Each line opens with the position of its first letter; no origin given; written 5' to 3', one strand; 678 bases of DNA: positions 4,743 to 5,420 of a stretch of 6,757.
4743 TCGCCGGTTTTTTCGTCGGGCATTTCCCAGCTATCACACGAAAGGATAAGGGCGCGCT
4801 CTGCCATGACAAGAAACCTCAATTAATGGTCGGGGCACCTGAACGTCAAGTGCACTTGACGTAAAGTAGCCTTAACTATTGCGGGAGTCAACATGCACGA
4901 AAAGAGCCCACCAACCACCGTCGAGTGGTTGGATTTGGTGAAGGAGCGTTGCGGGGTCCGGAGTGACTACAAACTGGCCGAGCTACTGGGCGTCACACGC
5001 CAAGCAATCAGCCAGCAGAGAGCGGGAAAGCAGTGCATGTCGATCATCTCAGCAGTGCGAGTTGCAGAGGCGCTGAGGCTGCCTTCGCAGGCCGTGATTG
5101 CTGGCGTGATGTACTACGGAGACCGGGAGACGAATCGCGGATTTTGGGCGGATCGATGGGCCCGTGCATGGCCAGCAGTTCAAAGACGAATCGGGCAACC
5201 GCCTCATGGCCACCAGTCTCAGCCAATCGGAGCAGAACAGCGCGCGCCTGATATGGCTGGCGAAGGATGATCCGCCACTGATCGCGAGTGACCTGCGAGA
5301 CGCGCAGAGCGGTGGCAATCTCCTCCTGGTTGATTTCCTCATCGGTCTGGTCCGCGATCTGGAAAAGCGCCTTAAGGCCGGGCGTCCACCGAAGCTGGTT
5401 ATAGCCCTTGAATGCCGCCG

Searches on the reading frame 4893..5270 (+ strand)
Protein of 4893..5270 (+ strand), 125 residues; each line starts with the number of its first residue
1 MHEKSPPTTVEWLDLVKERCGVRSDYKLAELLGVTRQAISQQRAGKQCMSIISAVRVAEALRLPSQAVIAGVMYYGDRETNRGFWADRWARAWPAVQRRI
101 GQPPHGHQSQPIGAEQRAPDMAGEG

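Call 6: search_protein_families(library=pfam, proteins=[window:4893-5270:+], max_evalue=0.01)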
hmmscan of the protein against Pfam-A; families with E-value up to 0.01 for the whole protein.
window:4893-5270:+ (125 aa): 1 family
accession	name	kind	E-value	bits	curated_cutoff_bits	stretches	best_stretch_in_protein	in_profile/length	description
PF01381.28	HTH_3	-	0.0016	18.8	23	1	27-64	14-51/55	Helix-turn-helix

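Call 11: find_homologous_proteins(query=window:4893-5270:+, max_evalue=0.001)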
Query window:4893-5270:+ (125 aa): 3 proteins with E <= 0.001 among 13 candidates.
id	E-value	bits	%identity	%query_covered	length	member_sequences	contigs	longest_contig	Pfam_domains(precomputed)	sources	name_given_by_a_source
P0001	8.1e-72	257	90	100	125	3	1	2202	-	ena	-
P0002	2.3e-52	194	72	100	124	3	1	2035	-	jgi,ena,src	-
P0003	7.5e-52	193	70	100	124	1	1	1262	-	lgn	-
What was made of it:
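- Tried and rejected: Only 3 homologue clusters exist in the protein database (call 11).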

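Call 12: find_related_loci(query=window:4893-5270:+, collection=viral_contigs, flank=4000)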
Query window:4893-5270:+ (125 aa) in viral_contigs; peptide patterns used: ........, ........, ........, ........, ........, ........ (x = any residue, [..] = any of these).
11 stretches matched a pattern; 5 encode a relative of the query (tblastn E <= 1e-3); 5 distinct loci.
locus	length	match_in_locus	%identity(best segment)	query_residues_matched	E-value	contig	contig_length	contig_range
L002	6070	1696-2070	99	1-125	2e-83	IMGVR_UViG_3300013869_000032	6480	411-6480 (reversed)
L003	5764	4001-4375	96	1-125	1e-80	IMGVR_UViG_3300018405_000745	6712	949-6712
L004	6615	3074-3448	90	1-125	5e-77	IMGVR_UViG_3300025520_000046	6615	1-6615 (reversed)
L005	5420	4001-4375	90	1-125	1e-76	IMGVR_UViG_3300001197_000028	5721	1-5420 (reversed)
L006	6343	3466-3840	85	1-125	7e-72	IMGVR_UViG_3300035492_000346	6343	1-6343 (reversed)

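Call 13: find_related_loci(query=window:4893-5270:+, collection=genome_contigs, flank=5000)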
Query window:4893-5270:+ (125 aa) in genome_contigs; peptide patterns used: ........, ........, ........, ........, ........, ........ (x = any residue, [..] = any of these).
290 stretches matched a pattern, but none encodes a relative of the query by tblastn (E <= 1e-3).

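Call 15: find_encoding_contigs(protein=P0002, flank=3000)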
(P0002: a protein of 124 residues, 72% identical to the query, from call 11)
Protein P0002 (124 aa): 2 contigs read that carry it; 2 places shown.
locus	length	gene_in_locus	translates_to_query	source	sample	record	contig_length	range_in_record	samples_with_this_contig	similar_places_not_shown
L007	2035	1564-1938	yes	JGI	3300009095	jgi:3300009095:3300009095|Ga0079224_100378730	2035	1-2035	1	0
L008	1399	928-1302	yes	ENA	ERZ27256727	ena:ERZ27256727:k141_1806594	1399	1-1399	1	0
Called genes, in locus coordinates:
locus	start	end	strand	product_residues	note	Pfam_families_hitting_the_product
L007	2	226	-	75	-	?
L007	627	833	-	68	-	-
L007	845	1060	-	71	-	-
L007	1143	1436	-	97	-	-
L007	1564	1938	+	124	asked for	-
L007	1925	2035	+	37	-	?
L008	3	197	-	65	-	?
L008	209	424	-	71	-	-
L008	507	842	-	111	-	-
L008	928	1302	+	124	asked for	-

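Call 16: find_encoding_contigs(protein=P0003, flank=3000)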
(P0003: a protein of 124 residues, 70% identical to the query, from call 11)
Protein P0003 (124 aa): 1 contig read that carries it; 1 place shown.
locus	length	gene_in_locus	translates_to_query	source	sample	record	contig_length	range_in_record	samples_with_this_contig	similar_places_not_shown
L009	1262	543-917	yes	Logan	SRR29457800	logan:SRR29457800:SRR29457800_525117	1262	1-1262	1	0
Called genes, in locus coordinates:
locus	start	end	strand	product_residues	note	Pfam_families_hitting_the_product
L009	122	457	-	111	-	-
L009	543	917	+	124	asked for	-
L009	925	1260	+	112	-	?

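Call 17: find_encoding_contigs(protein=P0001, flank=3000)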
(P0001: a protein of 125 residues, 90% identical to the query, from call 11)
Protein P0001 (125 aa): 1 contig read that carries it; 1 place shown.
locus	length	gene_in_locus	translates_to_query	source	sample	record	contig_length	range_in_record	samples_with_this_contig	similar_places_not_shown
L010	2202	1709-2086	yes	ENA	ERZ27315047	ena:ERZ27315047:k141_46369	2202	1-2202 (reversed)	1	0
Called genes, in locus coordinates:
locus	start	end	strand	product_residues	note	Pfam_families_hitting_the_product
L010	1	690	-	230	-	?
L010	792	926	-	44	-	PF25631:Inovirus_capsid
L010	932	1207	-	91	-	-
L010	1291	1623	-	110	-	-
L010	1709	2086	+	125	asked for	-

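Call 23: search_dna_similar(query=window:4893-5270:+, collection=phages, mode=protein, max_evalue=1, max_rows=20)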
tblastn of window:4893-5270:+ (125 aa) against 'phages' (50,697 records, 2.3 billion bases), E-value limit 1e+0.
Records with a match: 35; places in all: 35; records where one place covers at least 80% of the query: 1.
Best place of each record, by identity: 60-80% 1; <60% 34.
By first word of the organism name: Burkholderia 21; Ralstonia 9; Stenotrophomonas 2; Vibrio 2; Phage 1.
By host as written in the record: Burkholderia pseudomallei 17; Ralstonia solanacearum 7; Burkholderia sp. 4; Stenotrophomonas maltophilia 2; - 1; Ralstonia solanacearum species complex 1; Ralstonia solanacearum R299, UW30 1; Vibrio cyclitrophicus 10N.286.52.C10 1; and 1 more.
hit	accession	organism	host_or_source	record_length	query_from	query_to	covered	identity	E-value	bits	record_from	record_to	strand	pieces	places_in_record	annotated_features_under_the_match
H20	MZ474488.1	Phage blackswan219-6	cloacal swab from black swan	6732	1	124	99%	65.3%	3e-48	170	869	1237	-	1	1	replication protein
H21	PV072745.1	Burkholderia phage vB_FUB21a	Burkholderia sp.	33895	5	70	53%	47.0%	3e-7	53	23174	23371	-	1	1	hypothetical protein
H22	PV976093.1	Burkholderia phage vB_FUB29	Burkholderia pseudomallei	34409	5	70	53%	47.0%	3e-7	53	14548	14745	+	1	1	hypothetical protein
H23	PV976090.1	Burkholderia phage vB_SBP8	Burkholderia pseudomallei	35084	5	70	53%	47.0%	3e-7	53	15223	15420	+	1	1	hypothetical protein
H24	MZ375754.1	Burkholderia phage PK23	Burkholderia pseudomallei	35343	5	70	53%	47.0%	3e-7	53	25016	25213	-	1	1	transcriptional regulator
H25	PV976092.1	Burkholderia phage vB_FUB21b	Burkholderia pseudomallei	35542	5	70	53%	47.0%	3e-7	53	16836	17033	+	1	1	hypothetical protein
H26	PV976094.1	Burkholderia phage vB_FUB5b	Burkholderia pseudomallei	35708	5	70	53%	47.0%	3e-7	53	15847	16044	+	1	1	hypothetical protein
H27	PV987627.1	Burkholderia phage vB_FUB26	Burkholderia pseudomallei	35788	5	70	53%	47.0%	3e-7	53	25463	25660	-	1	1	hypothetical protein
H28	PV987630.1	Burkholderia phage vB_FUB47b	Burkholderia pseudomallei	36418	5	70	53%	47.0%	3e-7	53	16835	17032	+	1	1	hypothetical protein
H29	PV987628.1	Burkholderia phage vB_FUB33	Burkholderia pseudomallei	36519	5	70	53%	47.0%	3e-7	53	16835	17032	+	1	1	hypothetical protein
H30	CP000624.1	Burkholderia phage phiE12-2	Burkholderia pseudomallei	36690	5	70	53%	47.0%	3e-7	53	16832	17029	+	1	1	gp24, hypothetical protein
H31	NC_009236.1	Burkholderia phage phiE12-2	Burkholderia pseudomallei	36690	5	70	53%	47.0%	3e-7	53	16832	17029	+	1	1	HTH DNA binding protein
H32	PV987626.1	Burkholderia phage vB_FUBS2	Burkholderia pseudomallei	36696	5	70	53%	47.0%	3e-7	53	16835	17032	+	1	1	hypothetical protein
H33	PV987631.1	Burkholderia phage vB_SBP10b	Burkholderia pseudomallei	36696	5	70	53%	47.0%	3e-7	53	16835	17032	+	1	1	hypothetical protein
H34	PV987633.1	Burkholderia phage vB_SBP23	Burkholderia pseudomallei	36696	5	70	53%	47.0%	3e-7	53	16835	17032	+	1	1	hypothetical protein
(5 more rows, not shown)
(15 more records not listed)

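Call 25: get_annotated_region(hit=H31, flank=2500)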
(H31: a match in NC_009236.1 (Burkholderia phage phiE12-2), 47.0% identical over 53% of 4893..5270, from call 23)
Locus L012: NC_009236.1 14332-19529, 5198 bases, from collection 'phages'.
description: Burkholderia phage phiE12-2, complete genome.
organism: Burkholderia phage phiE12-2 (NCBI taxid 2881401)
taxonomy: Viruses; Duplodnaviria; Heunggongvirae; Uroviricota; Caudoviricetes; Peduoviridae; Duodecimduovirus; Duodecimduovirus phiE122
host: Burkholderia pseudomallei; source: -; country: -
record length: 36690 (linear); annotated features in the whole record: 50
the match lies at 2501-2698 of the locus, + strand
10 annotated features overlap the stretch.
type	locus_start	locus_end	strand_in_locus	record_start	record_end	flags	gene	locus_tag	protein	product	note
CDS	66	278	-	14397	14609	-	-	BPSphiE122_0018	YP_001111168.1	gp18, hypothetical protein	-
CDS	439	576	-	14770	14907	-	-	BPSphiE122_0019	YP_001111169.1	gp19, hypothetical protein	-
CDS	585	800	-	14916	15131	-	-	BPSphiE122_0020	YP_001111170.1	gp20, hypothetical protein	-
CDS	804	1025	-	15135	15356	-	-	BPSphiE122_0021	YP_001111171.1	gp21, hypothetical protein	-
CDS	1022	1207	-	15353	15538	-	-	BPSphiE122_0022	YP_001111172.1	gp22, hypothetical protein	-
CDS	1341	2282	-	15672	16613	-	-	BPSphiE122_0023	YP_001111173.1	gp23, hypothetical protein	-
CDS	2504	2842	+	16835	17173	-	-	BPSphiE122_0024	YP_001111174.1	HTH DNA binding protein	-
CDS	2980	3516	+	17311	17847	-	-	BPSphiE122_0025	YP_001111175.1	gp25, conserved hypothetical protein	-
CDS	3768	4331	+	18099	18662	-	-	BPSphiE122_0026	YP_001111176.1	gp26, conserved hypothetical protein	-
CDS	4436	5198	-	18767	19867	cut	-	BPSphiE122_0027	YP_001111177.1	tail protein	identified by match to protein family HMM PF05954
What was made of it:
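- On Phage HTH regulator families PHROG 4441 / 638: 47% identity to Burkholderia phage phiE12-2 gp24 'HTH DNA binding protein' (calls 23, 25).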

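Call 26: search_protein_families(library=phrogs, proteins=[window:4893-5270:+], max_evalue=0.01)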
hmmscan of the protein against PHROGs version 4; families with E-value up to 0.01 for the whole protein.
window:4893-5270:+ (125 aa): 7 families
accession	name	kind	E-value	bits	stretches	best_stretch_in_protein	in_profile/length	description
phrog_4441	-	DNA, RNA and nucleotide metabolism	2.1e-17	64.2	1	8-75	4-71/98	HTH DNA binding protein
phrog_638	-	transcription regulation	3.6e-13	50.6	1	10-91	5-87/145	transcriptional regulator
phrog_34897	-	unknown function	5.4e-05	23.6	1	11-87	6-83/279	-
phrog_2328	-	transcription regulation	0.0011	19.7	1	25-72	31-78/128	transcriptional repressor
phrog_3949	-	transcription regulation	0.0041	18.2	1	8-74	12-80/161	transcriptional repressor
phrog_3642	-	DNA, RNA and nucleotide metabolism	0.0046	17.9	0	13-46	12-45/79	HTH DNA binding protein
phrog_23446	-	unknown function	0.0063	17.5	1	11-50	3-42/186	-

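Call 27: search_dna_similar(query=window:4893-5270:+, collection=phages, mode=protein, max_evalue=1, max_rows=12, rows=spread)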
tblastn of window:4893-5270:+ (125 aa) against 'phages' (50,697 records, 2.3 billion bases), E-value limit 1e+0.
Records with a match: 35; places in all: 35; records where one place covers at least 80% of the query: 1.
Best place of each record, by identity: 60-80% 1; <60% 34.
By first word of the organism name: Burkholderia 21; Ralstonia 9; Stenotrophomonas 2; Vibrio 2; Phage 1.
By host as written in the record: Burkholderia pseudomallei 17; Ralstonia solanacearum 7; Burkholderia sp. 4; Stenotrophomonas maltophilia 2; - 1; Ralstonia solanacearum species complex 1; Ralstonia solanacearum R299, UW30 1; Vibrio cyclitrophicus 10N.286.52.C10 1; and 1 more.
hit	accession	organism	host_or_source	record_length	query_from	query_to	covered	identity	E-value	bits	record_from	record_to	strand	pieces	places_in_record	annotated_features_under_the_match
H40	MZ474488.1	Phage blackswan219-6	cloacal swab from black swan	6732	1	124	99%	65.3%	3e-48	170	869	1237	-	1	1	replication protein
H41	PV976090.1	Burkholderia phage vB_SBP8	Burkholderia pseudomallei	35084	5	70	53%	47.0%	3e-7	53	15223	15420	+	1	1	hypothetical protein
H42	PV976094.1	Burkholderia phage vB_FUB5b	Burkholderia pseudomallei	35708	5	70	53%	47.0%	3e-7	53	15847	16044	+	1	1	hypothetical protein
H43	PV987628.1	Burkholderia phage vB_FUB33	Burkholderia pseudomallei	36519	5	70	53%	47.0%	3e-7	53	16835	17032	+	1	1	hypothetical protein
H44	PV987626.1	Burkholderia phage vB_FUBS2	Burkholderia pseudomallei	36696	5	70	53%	47.0%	3e-7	53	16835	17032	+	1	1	hypothetical protein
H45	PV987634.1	Burkholderia phage vB_SBP24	Burkholderia pseudomallei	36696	5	70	53%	47.0%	3e-7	53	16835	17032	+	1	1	hypothetical protein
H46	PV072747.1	Burkholderia phage vB_SBP16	Burkholderia sp.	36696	5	70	53%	47.0%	3e-7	53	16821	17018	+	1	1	hypothetical protein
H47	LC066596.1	Ralstonia phage RSS-TH1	Ralstonia solanacearum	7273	11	85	60%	32.5%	2e-4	45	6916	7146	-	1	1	hypothetical protein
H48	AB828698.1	Ralstonia phage RSS30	Ralstonia solanacearum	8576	11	85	60%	32.5%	2e-4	45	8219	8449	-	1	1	hypothetical protein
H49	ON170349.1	Ralstonia phage YO376_6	Ralstonia solanacearum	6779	11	85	60%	32.5%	4e-4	44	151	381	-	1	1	record has no annotation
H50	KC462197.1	Burkholderia phage ST79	Burkholderia pseudomallei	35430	12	86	60%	30.3%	1e-2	40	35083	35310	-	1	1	helix-turn-helix domain protein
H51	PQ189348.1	Vibrio phage 10N.286.54.E11_PE002B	Vibrio cyclitrophicus 10N.286.54.E11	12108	13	73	49%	34.4%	6e-1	35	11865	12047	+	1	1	hypothetical protein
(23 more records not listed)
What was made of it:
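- Closest known: Ralstonia phage RSS0 ORF13 and RSM3 ORF15. Same: RSS0-type ORF13 is a detectable homologue: 32% identity over residues 11-85, E 2e-4 (call 27).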

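Call 29: get_annotated_region(hit=H47, flank=7300)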
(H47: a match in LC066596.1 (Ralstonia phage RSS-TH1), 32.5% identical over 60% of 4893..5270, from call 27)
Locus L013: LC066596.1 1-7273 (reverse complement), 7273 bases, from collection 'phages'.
description: Ralstonia phage RSS-TH1 DNA, complete genome.
organism: Ralstonia phage RSS-TH1 (NCBI taxid 1685501)
taxonomy: Viruses; Monodnaviria; Loebvirae; Hofneiviricota; Faserviricetes; Tubulavirales; Inoviridae; Restivirus; Restivirus RSS1
host: Ralstonia solanacearum; source: soil from tomato field; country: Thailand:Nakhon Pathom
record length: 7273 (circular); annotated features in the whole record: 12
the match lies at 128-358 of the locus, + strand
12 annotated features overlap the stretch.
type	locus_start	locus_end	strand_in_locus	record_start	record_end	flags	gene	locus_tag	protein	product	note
CDS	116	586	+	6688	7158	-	-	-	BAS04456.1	hypothetical protein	ORF13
CDS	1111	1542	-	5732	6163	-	-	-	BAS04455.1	hypothetical protein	ORF11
CDS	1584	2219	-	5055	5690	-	-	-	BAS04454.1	hypothetical protein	ORF10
CDS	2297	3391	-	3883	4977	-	-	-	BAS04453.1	hypothetical protein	ORF9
CDS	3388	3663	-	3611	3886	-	-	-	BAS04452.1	hypothetical protein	ORF8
CDS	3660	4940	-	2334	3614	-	-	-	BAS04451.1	hypothetical protein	ORF7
CDS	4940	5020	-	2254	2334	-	-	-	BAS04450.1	hypothetical protein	ORF6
CDS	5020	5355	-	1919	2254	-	-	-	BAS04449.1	hypothetical protein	ORF5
CDS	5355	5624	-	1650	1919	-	mcp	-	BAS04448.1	major coat protein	ORF4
CDS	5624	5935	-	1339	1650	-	-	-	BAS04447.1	hypothetical protein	ORF3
CDS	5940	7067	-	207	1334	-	-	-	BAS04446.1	hypothetical protein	ORF2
CDS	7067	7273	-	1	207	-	-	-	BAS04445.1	hypothetical protein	ORF1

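Call 37: search_solved_structures(query=window:4893-5270:+, max_evalue=10, show_alignments=3)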
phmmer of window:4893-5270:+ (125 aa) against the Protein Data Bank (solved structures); distinct sequences matched with E-value up to 10: 4.
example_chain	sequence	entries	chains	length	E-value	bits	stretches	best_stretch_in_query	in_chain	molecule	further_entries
2b5a_A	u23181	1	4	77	0.16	15.3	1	16-67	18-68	C.BclI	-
9p9s_H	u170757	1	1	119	0.7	13.2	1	9-92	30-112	KL-15-6G8 heavy chain Fv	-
1utx_A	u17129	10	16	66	1.4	12.2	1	13-67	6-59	CYLR2 | cytolysin regulator 2 | PUTATIVE TRANSCRIPTION REGULATOR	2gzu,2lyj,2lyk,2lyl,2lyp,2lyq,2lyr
2xiu_A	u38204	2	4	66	1.4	12.2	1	13-67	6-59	CYLR2 | CYLR2 SYNONYM CYTOLYSIN REPRESSOR 2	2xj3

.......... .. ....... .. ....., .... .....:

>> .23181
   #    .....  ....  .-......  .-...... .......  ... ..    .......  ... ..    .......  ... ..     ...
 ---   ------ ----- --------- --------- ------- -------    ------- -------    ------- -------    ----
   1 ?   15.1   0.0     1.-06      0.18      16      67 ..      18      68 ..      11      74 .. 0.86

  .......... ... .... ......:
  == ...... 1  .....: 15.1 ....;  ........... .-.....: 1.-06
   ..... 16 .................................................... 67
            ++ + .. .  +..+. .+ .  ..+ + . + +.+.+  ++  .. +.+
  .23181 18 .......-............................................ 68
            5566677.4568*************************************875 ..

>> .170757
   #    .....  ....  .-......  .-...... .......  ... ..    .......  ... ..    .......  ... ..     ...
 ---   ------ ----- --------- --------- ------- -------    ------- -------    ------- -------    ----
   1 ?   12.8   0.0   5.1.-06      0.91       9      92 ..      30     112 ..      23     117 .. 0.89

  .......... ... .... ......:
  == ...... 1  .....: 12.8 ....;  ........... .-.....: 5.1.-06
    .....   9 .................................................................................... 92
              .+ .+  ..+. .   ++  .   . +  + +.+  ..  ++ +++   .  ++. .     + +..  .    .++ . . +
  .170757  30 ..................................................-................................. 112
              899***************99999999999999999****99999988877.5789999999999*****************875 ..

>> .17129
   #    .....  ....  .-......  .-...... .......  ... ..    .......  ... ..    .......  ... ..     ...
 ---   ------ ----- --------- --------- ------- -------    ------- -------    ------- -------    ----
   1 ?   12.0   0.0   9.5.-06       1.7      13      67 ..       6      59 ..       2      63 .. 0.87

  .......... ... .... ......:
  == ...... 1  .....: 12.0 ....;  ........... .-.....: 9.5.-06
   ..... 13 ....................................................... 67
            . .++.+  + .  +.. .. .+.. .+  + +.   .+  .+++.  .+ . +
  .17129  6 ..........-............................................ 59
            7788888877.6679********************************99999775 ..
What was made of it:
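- Tried and rejected: Only weak hits, best C.BclI at E 0.16 (call 37).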

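Call 42: find_related_loci(query=A4, collection=metagenome_contigs, flank=3000)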
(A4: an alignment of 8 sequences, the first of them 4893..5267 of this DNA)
Query A4 (125 aa) in metagenome_contigs; peptide patterns used: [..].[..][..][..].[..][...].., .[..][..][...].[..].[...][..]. (x = any residue, [..] = any of these).
277 stretches matched a pattern; 54 encode a relative of the query (tblastn E <= 1e-3); 54 distinct loci.
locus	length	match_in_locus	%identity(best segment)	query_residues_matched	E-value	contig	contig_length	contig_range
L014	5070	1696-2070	99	1-125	1e-82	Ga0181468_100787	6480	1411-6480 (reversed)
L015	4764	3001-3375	96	1-125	1e-79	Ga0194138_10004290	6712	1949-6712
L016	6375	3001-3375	90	1-125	3e-76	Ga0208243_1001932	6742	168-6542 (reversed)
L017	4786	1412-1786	90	1-125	3e-76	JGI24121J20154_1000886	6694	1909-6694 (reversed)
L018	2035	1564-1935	72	1-125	2e-59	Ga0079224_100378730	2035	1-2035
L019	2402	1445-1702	43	8-93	2e-14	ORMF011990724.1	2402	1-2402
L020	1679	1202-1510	37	9-99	4e-14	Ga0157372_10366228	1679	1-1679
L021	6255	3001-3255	44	8-91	5e-14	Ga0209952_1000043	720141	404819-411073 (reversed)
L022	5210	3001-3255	44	8-91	5e-14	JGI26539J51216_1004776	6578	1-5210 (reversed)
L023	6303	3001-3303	38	8-104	9e-14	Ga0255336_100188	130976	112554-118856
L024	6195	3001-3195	48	8-72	2e-13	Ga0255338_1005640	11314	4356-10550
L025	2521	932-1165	41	9-85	3e-13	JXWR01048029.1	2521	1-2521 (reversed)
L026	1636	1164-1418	41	8-91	5e-13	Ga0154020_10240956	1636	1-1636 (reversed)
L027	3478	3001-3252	40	5-87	8e-13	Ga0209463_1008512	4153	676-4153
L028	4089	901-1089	49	8-70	1e-12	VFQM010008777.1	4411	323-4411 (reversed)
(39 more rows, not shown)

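Call 45: predict_structure(alignment_id=A5)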
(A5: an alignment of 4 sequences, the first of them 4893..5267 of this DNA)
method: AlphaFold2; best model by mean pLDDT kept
length: 125 residues; sequences in the alignment: 4
mean_pLDDT: 80.7   pTM: 0.71
mean pLDDT of the five models: 80.7, 78.9, 77.3, 73.4, 69.2
residues with pLDDT >= 90: 66; 70-90: 29; 50-70: 17; < 50: 13
segments of 3 or more residues with pLDDT < 50: 106-108, 123-125
pLDDT, mean of each block of 10 residues (from residue 1): 75 92 92 92 90 93 92 80 88 87 54 50 46
secondary structure, 60 per line:
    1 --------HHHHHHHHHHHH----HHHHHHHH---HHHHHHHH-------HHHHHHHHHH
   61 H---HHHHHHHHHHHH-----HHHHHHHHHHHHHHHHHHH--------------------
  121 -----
elements in order: H9-20 H25-32 H36-43 H51-61 H65-76 H82-100
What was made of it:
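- On Xre/Cro-CI-type HTH DNA-binding proteins (Pfam HTH_3): Helices are 9-20, 25-32, 36-43, 51-61 and 65-76, plus an extra helix 82-100 (call 45).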

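Call 52: fold_search(model_id=the predicted structure, library=pdb)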
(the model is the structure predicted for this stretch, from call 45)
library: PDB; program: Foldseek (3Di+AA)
matches with E <= 10: 389; with E <= 0.001: 0
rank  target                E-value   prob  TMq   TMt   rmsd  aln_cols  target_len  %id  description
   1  2b5a_A                4.4e-02  1.00  0.37  0.54   4.8        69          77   26  C.BclI, Control Element of the BclI Restriction-Modification System (released 2006-01-03)
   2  2b5a_B                4.6e-02  1.00  0.38  0.57   2.9        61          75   28  C.BclI, Control Element of the BclI Restriction-Modification System (released 2006-01-03)
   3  2b5a_C                8.5e-02  1.00  0.37  0.56   3.0        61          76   28  C.BclI, Control Element of the BclI Restriction-Modification System (released 2006-01-03)
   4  1adr_MODEL_1_A        9.0e-02  1.00  0.42  0.62   2.7        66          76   17  DETERMINATION OF THE NUCLEAR MAGNETIC RESONANCE STRUCTURE OF THE DNA-BINDING DOMAIN OF THE P22 C2 REPRESSOR (1 (released 1994-01-31)
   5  9a7f_A                1.5e-01  0.99  0.44  0.42  12.0        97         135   22  Integrative model of RGHR-DLDH1 by crosslinking MS and deep learning (released 2024-09-18)
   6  1y7y_A                1.7e-01  0.99  0.35  0.57   3.4        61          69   21  High-resolution crystal structure of the restriction-modification controller protein C.AhdI from Aeromonas hydrophila (released 2005-02-22)
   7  2xiu_B                1.7e-01  1.00  0.34  0.57   2.6        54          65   33  High resolution structure of MTSL-tagged CylR2. (released 2011-02-09)
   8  3cec                  1.8e-01  0.99  0.44  0.57   7.0        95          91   18  Crystal structure of a putative antidote protein of plasmid maintenance system (npun_f2943) from nostoc punctiforme pcc  (released 2008-03-11)
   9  1y7y_B                2.4e-01  0.99  0.35  0.58   3.2        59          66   20  High-resolution crystal structure of the restriction-modification controller protein C.AhdI from Aeromonas hydrophila (released 2005-02-22)
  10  1y9q                  2.7e-01  0.99  0.37  0.27   4.1        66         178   20  Crystal Structure of HTH_3 family Transcriptional Regulator from Vibrio cholerae (released 2005-01-04)
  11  1utx_A                2.9e-01  0.99  0.35  0.60   2.4        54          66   33  Regulation of Cytolysin Expression by Enterococcus faecalis: Role of CylR2 (released 2004-09-16)
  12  3jxb_D                3.2e-01  0.98  0.35  0.58   3.1        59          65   17  Crystal structure of the P22 c2 repressor protein in complex with synthetic operator 9C (released 2010-01-19)
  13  6jq1_A                3.4e-01  0.97  0.41  0.40   3.3        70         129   24  Crystal Structure of DdrO from Deinococcus geothermalis (released 2019-08-28)
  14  3vk0_C                3.5e-01  0.97  0.39  0.53   6.4        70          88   17  Crystal Structure of hypothetical transcription factor NHTF from Neisseria (released 2012-03-14)
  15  3trb_B                3.5e-01  0.89  0.32  0.41   9.3        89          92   16  Structure of an addiction module antidote protein of a HigA (higA) family from Coxiella burnetii (released 2011-09-28)
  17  2r1j_L                3.7e-01  0.99  0.37  0.62   2.6        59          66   19  Crystal Structure of the P22 c2 Repressor protein in complex with the synthetic operator 9T (released 2008-04-29)
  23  3jxb_C                4.1e-01  0.99  0.36  0.59   2.5        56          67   18  Crystal structure of the P22 c2 repressor protein in complex with synthetic operator 9C (released 2010-01-19)
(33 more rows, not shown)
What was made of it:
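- The best PDB fold matches are C.BclI, P22 c2, C.AhdI, CylR2, HigA and 434 Cro (calls 45, 52). The best sequence and fold matches in the PDB are C.BclI and C.AhdI (calls 37, 52).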

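Call 69: search_protein_families(library=ncbifam, proteins=[window:4893-5270:+], max_evalue=0.1)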
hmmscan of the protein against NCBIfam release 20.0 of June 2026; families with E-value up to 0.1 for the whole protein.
window:4893-5270:+ (125 aa): 1 family
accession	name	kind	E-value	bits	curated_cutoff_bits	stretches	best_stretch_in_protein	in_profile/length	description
TIGR02607.1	antidote_HigA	equivalog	0.089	12.6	47.7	0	26-62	24-60/81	HigA family addiction module antitoxin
